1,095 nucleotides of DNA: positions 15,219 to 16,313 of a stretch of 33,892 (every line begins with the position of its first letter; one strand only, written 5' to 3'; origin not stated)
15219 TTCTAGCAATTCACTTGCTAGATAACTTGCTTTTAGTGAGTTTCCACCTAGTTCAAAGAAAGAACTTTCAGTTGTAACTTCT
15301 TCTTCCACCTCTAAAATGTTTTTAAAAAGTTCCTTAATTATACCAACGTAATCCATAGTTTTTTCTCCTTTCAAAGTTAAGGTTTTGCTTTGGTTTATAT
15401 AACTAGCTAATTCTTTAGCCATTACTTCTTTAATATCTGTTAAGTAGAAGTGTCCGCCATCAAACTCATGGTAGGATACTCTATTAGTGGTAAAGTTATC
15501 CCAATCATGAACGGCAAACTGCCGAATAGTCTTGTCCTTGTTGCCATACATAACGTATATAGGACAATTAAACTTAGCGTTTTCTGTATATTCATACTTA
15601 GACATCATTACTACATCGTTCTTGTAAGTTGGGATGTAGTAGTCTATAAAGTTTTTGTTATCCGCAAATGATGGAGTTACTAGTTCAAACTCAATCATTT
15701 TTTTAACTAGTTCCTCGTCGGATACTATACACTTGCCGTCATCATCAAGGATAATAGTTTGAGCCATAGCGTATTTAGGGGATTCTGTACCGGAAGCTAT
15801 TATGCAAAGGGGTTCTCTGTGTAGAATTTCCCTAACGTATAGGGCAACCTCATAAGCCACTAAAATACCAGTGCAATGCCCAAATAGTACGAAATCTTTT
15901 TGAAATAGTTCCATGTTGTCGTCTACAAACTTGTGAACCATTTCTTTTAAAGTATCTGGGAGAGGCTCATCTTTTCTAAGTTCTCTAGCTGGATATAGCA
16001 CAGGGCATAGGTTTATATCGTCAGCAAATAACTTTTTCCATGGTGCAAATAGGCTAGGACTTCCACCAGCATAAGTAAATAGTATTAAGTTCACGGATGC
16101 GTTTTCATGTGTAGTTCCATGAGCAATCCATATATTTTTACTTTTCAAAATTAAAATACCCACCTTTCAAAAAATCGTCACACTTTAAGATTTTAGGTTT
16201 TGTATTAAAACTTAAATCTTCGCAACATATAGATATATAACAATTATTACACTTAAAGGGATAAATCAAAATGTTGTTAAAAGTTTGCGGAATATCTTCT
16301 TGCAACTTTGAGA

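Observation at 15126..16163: Thioesterase with a Cys nucleophile (GHCTG) fused in frame to a carrier protein that keeps its own RBS and ATG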

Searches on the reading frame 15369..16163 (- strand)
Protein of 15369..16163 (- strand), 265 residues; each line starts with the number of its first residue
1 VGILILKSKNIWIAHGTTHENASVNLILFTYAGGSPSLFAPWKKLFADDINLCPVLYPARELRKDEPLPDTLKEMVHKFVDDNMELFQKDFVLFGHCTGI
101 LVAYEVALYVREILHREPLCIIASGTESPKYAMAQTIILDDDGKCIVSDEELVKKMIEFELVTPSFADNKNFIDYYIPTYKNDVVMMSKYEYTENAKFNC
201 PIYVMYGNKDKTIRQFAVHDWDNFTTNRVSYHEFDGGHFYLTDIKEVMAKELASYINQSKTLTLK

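Call 27: find_related_loci(query=A2, collection=genome_contigs, flank=10000)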
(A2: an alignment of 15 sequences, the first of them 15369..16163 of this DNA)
Query A2 (265 aa) in genome_contigs; peptide patterns used: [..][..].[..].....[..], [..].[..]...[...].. (x = any residue, [..] = any of these).
130 stretches matched a pattern; 94 encode a relative of the query (tblastn E <= 1e-3); the best 80 are kept; 80 distinct loci.
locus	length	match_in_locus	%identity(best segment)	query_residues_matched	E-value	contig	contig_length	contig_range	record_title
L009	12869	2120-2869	49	9-259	7e-84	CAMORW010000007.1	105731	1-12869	MAG: Ruminococcus flavefaciens isolate SRR873602_bin.161_metaWRAP_v1.3_MAG genome assembly, contig: NODE_192_length_1057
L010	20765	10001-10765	49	6-261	2e-85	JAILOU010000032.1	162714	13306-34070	MAG: Eubacterium sp. isolate RUI314 k141_5208435_flag=1_multi=19.4533_len=162714, whole genome shotgun sequence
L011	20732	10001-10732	48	5-257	9e-78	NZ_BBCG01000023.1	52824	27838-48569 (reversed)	Cellulosilyticum ruminicola JCM 14822, whole genome shotgun sequence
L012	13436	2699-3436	45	12-256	1e-71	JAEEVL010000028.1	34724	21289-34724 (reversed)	MAG: Ruminococcus sp. isolate Tb.RUG.452 NODE_4669_length_34724_cov_2.112322, whole genome shotgun sequence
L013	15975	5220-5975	41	9-259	5e-65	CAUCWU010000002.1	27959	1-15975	MAG TPA_asm: uncultured Lachnospiraceae bacterium isolate ERR9607163_bin.11_MetaWRAP_v1.3_MAG genome assembly, contig: E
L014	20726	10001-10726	40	12-259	7e-65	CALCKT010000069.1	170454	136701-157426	MAG TPA_asm: uncultured Propionibacteriaceae bacterium isolate ERR589373_bin.57_CONCOCT_v1.1_MAG genome assembly, contig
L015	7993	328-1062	33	7-258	2e-50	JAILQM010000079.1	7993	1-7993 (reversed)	MAG: Eubacterium sp. isolate RUI358 k141_10192679_flag=0_multi=16.9796_len=7993, whole genome shotgun sequence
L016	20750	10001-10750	35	6-260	1e-47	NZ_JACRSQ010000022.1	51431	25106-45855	Bianquea renquensis strain NSJ-32 H6_ctg0022, whole genome shotgun sequence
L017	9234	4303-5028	39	7-254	9e-47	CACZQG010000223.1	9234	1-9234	MAG: uncultured Ruminococcus sp. isolate RUG12849 genome assembly, contig: RUG12849_asm_223, whole genome shotgun sequen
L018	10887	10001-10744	34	5-258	3e-46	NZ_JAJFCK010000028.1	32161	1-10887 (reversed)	Ruminococcus callidus strain MSK.21.81 EBJNMNME_28, whole genome shotgun sequence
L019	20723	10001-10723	35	12-257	3e-40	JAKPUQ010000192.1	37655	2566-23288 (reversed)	MAG: Bacillota bacterium isolate USPA_maxbin.103 k141_179448, whole genome shotgun sequence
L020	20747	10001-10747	28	5-257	2e-33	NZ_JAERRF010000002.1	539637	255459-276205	Streptomyces coffeae strain CA1R205 2, whole genome shotgun sequence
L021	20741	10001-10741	27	3-256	7e-33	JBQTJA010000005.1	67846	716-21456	MAG: Nitrospiraceae bacterium isolate SAW245 c_000000250755, whole genome shotgun sequence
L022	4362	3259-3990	28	10-259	2e-32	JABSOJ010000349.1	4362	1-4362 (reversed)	MAG: Alteromonadaceae bacterium isolate DT_5 DT-Alteromonadaceae-2_scaffold_351, whole genome shotgun sequence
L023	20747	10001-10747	29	5-257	5e-32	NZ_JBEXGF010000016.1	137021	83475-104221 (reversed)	Streptomyces sp. NPDC005322 NPDC005322_289_G5.ctg-0016, whole genome shotgun sequence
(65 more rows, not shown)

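Call 36: search_protein_representatives(alignment_id=A2)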
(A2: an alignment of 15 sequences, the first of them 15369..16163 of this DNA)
Query: 15 sequences, 258 profile positions. Proteins with E-value up to 0.001 (for the whole library): 17823; up to 1e-10: 13241; up to 1e-30: 2885. The best 150 are listed.
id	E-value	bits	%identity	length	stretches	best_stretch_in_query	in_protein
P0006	2.5e-110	383.9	-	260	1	3-256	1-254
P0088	1.5e-97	342.1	-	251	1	2-250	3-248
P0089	2.7e-88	311.7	-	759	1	3-251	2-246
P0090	1.2e-85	303.0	-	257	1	3-254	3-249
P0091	1.5e-83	296.1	-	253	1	3-252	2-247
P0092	3.4e-77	275.3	-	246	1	2-249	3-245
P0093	3.9e-76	271.8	-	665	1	2-254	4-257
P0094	5.8e-76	271.3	-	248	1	5-250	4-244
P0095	2.0e-75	269.5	-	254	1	3-251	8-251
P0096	5.4e-75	268.1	-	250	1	4-253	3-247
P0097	7.0e-75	267.7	-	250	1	4-247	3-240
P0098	3.8e-74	265.3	-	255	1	4-247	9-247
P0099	6.0e-74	264.7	-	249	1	3-249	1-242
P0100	5.8e-73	261.4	-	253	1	3-251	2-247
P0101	8.0e-73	261.0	-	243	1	5-250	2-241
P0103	2.8e-71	255.9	-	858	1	3-252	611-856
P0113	3.9e-66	239.1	-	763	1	3-243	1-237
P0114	1.3e-65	237.4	-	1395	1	5-253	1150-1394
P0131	7.1e-58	212.0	-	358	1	3-253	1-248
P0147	4.9e-54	199.4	-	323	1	6-246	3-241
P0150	1.8e-53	197.6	-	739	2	3-229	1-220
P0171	2.0e-49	184.3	-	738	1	16-256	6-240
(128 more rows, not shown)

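Call 39: search_protein_families(library=pfam, proteins=[P0089, P0093, P0103, P0113, P0114, P0131, P0147, P0150, P0171], max_evalue=0.0001)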
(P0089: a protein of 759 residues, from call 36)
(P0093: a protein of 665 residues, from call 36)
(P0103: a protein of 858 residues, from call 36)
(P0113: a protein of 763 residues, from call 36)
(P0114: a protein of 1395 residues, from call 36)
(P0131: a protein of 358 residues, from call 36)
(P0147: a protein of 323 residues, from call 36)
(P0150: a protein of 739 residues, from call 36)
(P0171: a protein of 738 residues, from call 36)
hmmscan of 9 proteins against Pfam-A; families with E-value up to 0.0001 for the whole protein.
P0089 (759 aa): 3 families
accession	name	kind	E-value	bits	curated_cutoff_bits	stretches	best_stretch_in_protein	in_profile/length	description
PF00668.25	Condensation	-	1.5e-34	120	30.6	1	267-581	4-329/456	Condensation domain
PF00975.26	Thioesterase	-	2.2e-28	100.5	26.4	1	20-236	3-217/226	Thioesterase domain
PF00550.31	PP-binding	-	1e-12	48.6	20.8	1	689-751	3-67/67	Phosphopantetheine attachment site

P0093 (665 aa): 2 families
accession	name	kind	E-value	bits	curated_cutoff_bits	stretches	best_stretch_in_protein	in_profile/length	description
PF00668.25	Condensation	-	4.1e-34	118.5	30.6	1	258-571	2-326/456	Condensation domain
PF00975.26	Thioesterase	-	1.9e-25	90.9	26.4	1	23-252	3-225/226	Thioesterase domain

P0103 (858 aa): 4 families
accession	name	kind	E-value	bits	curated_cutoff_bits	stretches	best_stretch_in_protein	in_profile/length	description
PF00501.34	AMP-binding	-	2.6e-60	204.7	29.9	1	20-378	6-384/384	AMP-binding enzyme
PF00975.26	Thioesterase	-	3.6e-27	96.5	26.4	1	628-856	2-224/226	Thioesterase domain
PF00550.31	PP-binding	-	7.6e-07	29.7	20.8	1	557-601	22-66/67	Phosphopantetheine attachment site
PF12697.13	Abhydrolase_6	-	8.8e-05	23.7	26.3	0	631-849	2-216/217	Alpha/beta hydrolase family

P0113 (763 aa): 4 families
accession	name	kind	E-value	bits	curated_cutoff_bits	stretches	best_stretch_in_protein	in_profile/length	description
PF00501.34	AMP-binding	-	1.3e-64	218.8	29.9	1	283-624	9-384/384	AMP-binding enzyme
PF00975.26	Thioesterase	-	2e-25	90.8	26.4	1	19-239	3-219/226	Thioesterase domain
PF13193.12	AMP-binding_C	-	1e-10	42.8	24.5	1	675-750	1-76/76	AMP-binding enzyme C-terminal domain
PF12697.13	Abhydrolase_6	-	4.8e-07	31.1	26.3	1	59-236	42-215/217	Alpha/beta hydrolase family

P0114 (1395 aa): 5 families
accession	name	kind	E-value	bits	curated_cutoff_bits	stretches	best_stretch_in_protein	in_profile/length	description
PF00501.34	AMP-binding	-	1.3e-73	248.5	29.9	1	564-910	3-384/384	AMP-binding enzyme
PF00668.25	Condensation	-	1.3e-33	116.8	30.6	1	106-453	6-356/456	Condensation domain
PF00975.26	Thioesterase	-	5.9e-28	99.1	26.4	1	1166-1390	2-225/226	Thioesterase domain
PF00550.31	PP-binding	-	4.8e-25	88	20.8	2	1066-1128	2-67/67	Phosphopantetheine attachment site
PF23297.2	ACP_SdgA_C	-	5.1e-05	23.7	27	0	1059-1142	7-93/95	Highly reducing polyketide synthase sdgA, C-terminal ACP domain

P0131 (358 aa): 2 families
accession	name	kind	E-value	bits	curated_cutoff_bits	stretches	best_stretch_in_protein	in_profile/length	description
PF00975.26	Thioesterase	-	5.9e-23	82.7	26.4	1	19-243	3-224/226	Thioesterase domain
PF00550.31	PP-binding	-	5.3e-13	49.5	20.8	1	275-338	2-67/67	Phosphopantetheine attachment site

P0147 (323 aa): 2 families
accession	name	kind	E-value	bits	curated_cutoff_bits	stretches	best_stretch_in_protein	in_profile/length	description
PF00975.26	Thioesterase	-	3.1e-22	80.4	26.4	1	17-243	2-224/226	Thioesterase domain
PF00550.31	PP-binding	-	3.5e-05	24.4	20.8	1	249-301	2-53/67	Phosphopantetheine attachment site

P0150 (739 aa): 3 families
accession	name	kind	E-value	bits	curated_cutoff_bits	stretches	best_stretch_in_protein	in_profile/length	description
PF00975.26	Thioesterase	-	9.1e-33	114.8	26.4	2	18-186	2-161/226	Thioesterase domain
PF00550.31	PP-binding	-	1.3e-06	29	20.8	1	327-369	1-45/67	Phosphopantetheine attachment site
PF00561.26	Abhydrolase_1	-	1.1e-05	25.6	25.8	1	474-537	51-109/245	alpha/beta hydrolase fold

P0171 (738 aa): 3 families
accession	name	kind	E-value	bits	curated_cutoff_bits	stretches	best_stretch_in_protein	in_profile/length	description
PF00501.34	AMP-binding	-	1e-61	209.3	29.9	1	252-605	4-384/384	AMP-binding enzyme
PF00975.26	Thioesterase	-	3e-26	93.5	26.4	1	11-232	3-224/226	Thioesterase domain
PF13193.12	AMP-binding_C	-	1.5e-14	55.1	24.5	1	655-729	1-76/76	AMP-binding enzyme C-terminal domain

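Call 42: search_solved_structures(query=A2, max_evalue=0.001, show_alignments=0)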
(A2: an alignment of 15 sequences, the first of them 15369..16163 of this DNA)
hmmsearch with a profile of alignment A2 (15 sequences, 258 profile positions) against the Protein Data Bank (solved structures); distinct sequences matched with E-value up to 0.001: 15.
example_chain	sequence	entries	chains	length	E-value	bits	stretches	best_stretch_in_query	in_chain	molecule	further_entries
3flb_A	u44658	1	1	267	1.9e-38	135.1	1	4-251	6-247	RifR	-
3fla_A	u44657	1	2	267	2.2e-38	134.9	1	4-251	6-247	RifR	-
4xjv_A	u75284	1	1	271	1.5e-37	132.3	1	13-251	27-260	S-acyl fatty acid synthase thioesterase, medium chain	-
6vap_A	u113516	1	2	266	6.6e-37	130.1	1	5-253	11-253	Thioesterase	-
9pc6_A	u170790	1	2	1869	1.4e-36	129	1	4-251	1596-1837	6-deoxyerythronolide-B synthase,RifR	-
3qmw_A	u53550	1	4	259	2.5e-36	128.2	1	16-236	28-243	Thioesterase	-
3qmv_A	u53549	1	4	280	3.2e-36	127.9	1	16-236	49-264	Thioesterase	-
5ugz_A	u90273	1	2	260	4.5e-35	124.1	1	15-252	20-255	Putative thioesterase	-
6fvj_A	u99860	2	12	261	2.6e-31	111.8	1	14-252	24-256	Thioesterase | Probable thioesterase TesA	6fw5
7e3z_A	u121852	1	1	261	1.4e-30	109.4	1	12-238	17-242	thioesterase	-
2k2q_B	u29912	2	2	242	1.2e-28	103.1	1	16-252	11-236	Surfactin synthetase thioesterase subunit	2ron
6ba9_A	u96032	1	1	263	1.5e-23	86.3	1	17-248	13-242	Iron aquisition yersiniabactin synthesis enzyme, YbtT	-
6ba8_A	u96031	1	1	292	2.3e-23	85.7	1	17-248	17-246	Iron aquisition yersiniabactin synthesis enzyme, YbtT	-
6n8e_A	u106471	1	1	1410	4.1e-07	32.5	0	9-99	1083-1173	holo-ObiF1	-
8w2c_A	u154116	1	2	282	0.00032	23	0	16-105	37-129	Non-ribosomal peptide synthetase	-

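Call 54: search_protein_families(library=pfam, proteins=[L011:20141-20731:+], max_evalue=0.001)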
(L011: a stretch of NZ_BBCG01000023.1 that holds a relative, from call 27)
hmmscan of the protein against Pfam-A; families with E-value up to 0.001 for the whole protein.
L011:20141-20731:+ (197 aa): 2 families
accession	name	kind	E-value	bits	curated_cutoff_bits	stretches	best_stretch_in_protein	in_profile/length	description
PF00550.31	PP-binding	-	3.9e-12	46.7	20.8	1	16-74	3-65/67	Phosphopantetheine attachment site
PF07993.18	NAD_binding_4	-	5.9e-12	45.7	20.1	1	131-197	3-76/258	Male sterility protein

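Call 57: search_dna_similar(query=window:15369-16163:-, collection=plasmids, mode=protein, max_evalue=1e-8, max_rows=25)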
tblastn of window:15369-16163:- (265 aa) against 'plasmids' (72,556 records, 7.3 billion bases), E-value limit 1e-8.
Records with a match: 487; places in all: 713; records where one place covers at least 80% of the query: 484.
Best place of each record, by identity: <60% 487.
By first word of the organism name: Streptomyces 153; Bacillus 95; Burkholderia 56; Vibrio 16; Ralstonia 16; Agrobacterium 14; Azospirillum 10; Pseudomonas 9; Pantoea 8; Mesorhizobium 7; and 53 more.
By predicted mobility (MOB-suite, as given by PLSDB): non-mobilizable 337; conjugative 78; mobilizable 72.
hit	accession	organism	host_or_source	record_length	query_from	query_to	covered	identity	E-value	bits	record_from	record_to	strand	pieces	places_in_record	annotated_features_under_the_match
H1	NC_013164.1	Anaerococcus prevotii DSM 20548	-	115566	8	256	94%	31.6%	1e-28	121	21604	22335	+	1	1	thioesterase domain-containing protein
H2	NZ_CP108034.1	Streptomyces sp. NBC_00304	-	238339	6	258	95%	29.0%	1e-26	115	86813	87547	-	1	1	alpha/beta fold hydrolase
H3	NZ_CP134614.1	Streptomyces sp. ITFR-6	Ips typographus,whole organism,Ips ...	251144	6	258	95%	29.0%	1e-26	115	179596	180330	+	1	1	alpha/beta fold hydrolase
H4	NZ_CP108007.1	Streptomyces sp. NBC_00335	-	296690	2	262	98%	27.9%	2e-29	123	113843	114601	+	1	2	alpha/beta fold hydrolase | type II 3-dehydroquinate dehydratase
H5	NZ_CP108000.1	Streptomyces sp. NBC_00342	-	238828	6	258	95%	28.6%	3e-26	114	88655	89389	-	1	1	alpha/beta fold hydrolase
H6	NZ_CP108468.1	Streptomyces sp. NBC_01259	-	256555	6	258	95%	28.6%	3e-26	114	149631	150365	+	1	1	alpha/beta fold hydrolase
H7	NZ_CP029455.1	Bacillus cereus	Chives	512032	25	262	90%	29.8%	8e-23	104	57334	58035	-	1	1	thioesterase domain-containing protein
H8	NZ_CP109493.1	Streptomyces sp. NBC_01435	-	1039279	22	261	91%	28.9%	7e-20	96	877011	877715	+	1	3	record has no annotation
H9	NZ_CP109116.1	Streptomyces sp. NBC_01768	-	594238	6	258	95%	27.2%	1e-25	112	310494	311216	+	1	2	alpha/beta fold hydrolase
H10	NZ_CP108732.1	Streptomyces sp. NBC_00987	-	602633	6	258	95%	27.2%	1e-25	112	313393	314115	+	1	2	alpha/beta fold hydrolase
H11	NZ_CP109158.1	Streptomyces sp. NBC_01732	-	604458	6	258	95%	27.2%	1e-25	112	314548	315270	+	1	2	alpha/beta fold hydrolase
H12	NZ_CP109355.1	Streptomyces sp. NBC_01563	-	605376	6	258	95%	27.2%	1e-25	112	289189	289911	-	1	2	alpha/beta fold hydrolase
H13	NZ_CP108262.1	Streptomyces sp. NBC_00053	-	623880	6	258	95%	27.2%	1e-25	112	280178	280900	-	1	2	alpha/beta fold hydrolase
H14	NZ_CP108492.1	Streptomyces sp. NBC_01243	-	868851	6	258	95%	27.2%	1e-25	112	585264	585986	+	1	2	alpha/beta fold hydrolase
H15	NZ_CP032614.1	Bacillus thuringiensis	single cell,soil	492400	24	261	90%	28.9%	1e-23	106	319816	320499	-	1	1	alpha/beta fold hydrolase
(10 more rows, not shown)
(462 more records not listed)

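Call 59: get_annotated_region(hit=H1, flank=15000)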
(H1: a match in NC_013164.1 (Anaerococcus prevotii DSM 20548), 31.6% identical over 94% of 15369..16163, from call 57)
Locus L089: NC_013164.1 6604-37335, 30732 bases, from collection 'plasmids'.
description: Anaerococcus prevotii DSM 20548 plasmid pAPRE01, complete sequence
organism: Anaerococcus prevotii DSM 20548 (NCBI taxid 525919)
taxonomy: Bacteria; Bacillota; Tissierellia; Tissierellales; Peptoniphilaceae; Anaerococcus; Anaerococcus prevotii; Anaerococcus prevotii DSM 20548
host: -; source: -; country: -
typing (MOB-suite, as given by PLSDB): conjugative; replicon rep_cluster_1663; relaxase MOBQ; mating-pair formation MPF_T
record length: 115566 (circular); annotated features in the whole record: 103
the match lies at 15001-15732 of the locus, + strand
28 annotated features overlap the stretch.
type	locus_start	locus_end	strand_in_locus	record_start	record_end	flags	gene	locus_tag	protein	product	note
CDS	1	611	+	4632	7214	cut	lanKC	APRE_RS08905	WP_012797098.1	class III lanthionine synthetase LanKC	GO:0005975 - carbohydrate metabolic process [Evidence IEA]; GO:0006468 - protein phosphorylation [Evidence IEA]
CDS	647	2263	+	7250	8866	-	-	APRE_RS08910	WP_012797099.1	ABC transporter ATP-binding protein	-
CDS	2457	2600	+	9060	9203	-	-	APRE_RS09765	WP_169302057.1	class III lanthipeptide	-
CDS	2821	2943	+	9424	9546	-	-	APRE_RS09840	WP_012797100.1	class III lanthipeptide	-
CDS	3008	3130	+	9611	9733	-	-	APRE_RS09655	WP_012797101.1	class III lanthipeptide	-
CDS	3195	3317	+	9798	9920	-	-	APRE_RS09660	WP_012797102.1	class III lanthipeptide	-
CDS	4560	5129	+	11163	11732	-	-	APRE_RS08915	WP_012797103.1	hypothetical protein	-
CDS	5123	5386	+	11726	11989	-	-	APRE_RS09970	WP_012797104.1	hypothetical protein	-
CDS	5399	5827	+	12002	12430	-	-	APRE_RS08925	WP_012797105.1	hypothetical protein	-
CDS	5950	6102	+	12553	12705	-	-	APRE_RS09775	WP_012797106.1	hypothetical protein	-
CDS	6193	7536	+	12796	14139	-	-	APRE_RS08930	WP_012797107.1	radical SAM protein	-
CDS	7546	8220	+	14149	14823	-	-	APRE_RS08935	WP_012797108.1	ABC transporter ATP-binding protein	-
CDS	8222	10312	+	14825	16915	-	-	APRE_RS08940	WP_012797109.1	ABC transporter permease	-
CDS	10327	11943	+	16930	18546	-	-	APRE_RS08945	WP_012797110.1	ABC transporter ATP-binding protein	-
CDS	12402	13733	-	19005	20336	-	-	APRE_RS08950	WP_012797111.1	relaxase/mobilization nuclease domain-containing protein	-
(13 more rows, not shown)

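Call 62: find_homologous_proteins(query=P0114, max_evalue=1e-50)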
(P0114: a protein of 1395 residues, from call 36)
Query P0114 (1395 aa): 145 proteins with E <= 1e-50 among 6872 candidates; the best 120 are listed.
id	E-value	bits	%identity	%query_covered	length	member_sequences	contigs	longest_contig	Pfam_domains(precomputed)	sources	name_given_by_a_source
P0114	0.0e+0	3236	100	100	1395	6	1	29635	PF00668.26,PF00550.32,PF00501.35,PF00975.27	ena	-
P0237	0.0e+0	2366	71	99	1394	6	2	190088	PF00668.26,PF00550.32,PF00501.35,PF00975.27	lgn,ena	-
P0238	0.0e+0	2257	67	100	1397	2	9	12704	PF00668.26,PF00550.32,PF00501.35,PF00975.27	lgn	-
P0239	0.0e+0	2197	66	100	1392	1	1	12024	PF00668.26,PF00550.32,PF00501.35,PF00975.27,PF23297.2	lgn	-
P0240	0.0e+0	2061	63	100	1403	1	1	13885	PF00668.26,PF00550.32,PF00501.35,PF00975.27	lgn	-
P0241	0.0e+0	2054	62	99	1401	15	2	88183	PF00668.26,PF00550.32,PF00501.35,PF00975.27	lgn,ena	-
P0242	0.0e+0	1513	42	81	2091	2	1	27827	PF00668.26,PF00550.32,PF00501.35,PF13193.13,PF23297.2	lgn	-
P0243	0.0e+0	1490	44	80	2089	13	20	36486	PF00668.26,PF00550.32,PF00501.35,PF13193.13,PF23297.2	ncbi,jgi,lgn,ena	jgi:amino acid adenylation domain-containing protein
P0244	0.0e+0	1489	41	80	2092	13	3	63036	PF00668.26,PF00550.32,PF00501.35,PF13193.13,PF23297.2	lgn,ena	-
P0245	0.0e+0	1488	44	80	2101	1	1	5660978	PF00668.26,PF00550.32,PF00501.35,PF13193.13,PF23297.2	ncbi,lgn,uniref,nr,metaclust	ncbi:non-ribosomal peptide synthetase [Desulfosporosinus youngiae]|uniref:Amino acid adenylation enz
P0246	0.0e+0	1477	43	81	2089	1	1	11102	PF00668.26,PF00550.32,PF00501.35,PF13193.13,PF23297.2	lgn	-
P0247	0.0e+0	1441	46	99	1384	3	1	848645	PF00668.26,PF00550.32,PF00501.35,PF00975.27,PF23297.2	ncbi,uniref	ncbi:amino acid adenylation domain-containing protein [Hathewaya histolytica]|uniref:amino acid aden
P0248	0.0e+0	1357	39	81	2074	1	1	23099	PF00668.26,PF00550.32,PF00501.35,PF13193.13,PF23297.2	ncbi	-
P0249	0.0e+0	1307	41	81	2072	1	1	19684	PF00668.26,PF00550.32,PF00501.35,PF13193.13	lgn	-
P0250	0.0e+0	1184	36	74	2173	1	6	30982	PF00668.26,PF00550.32,PF00501.35,PF13193.13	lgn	-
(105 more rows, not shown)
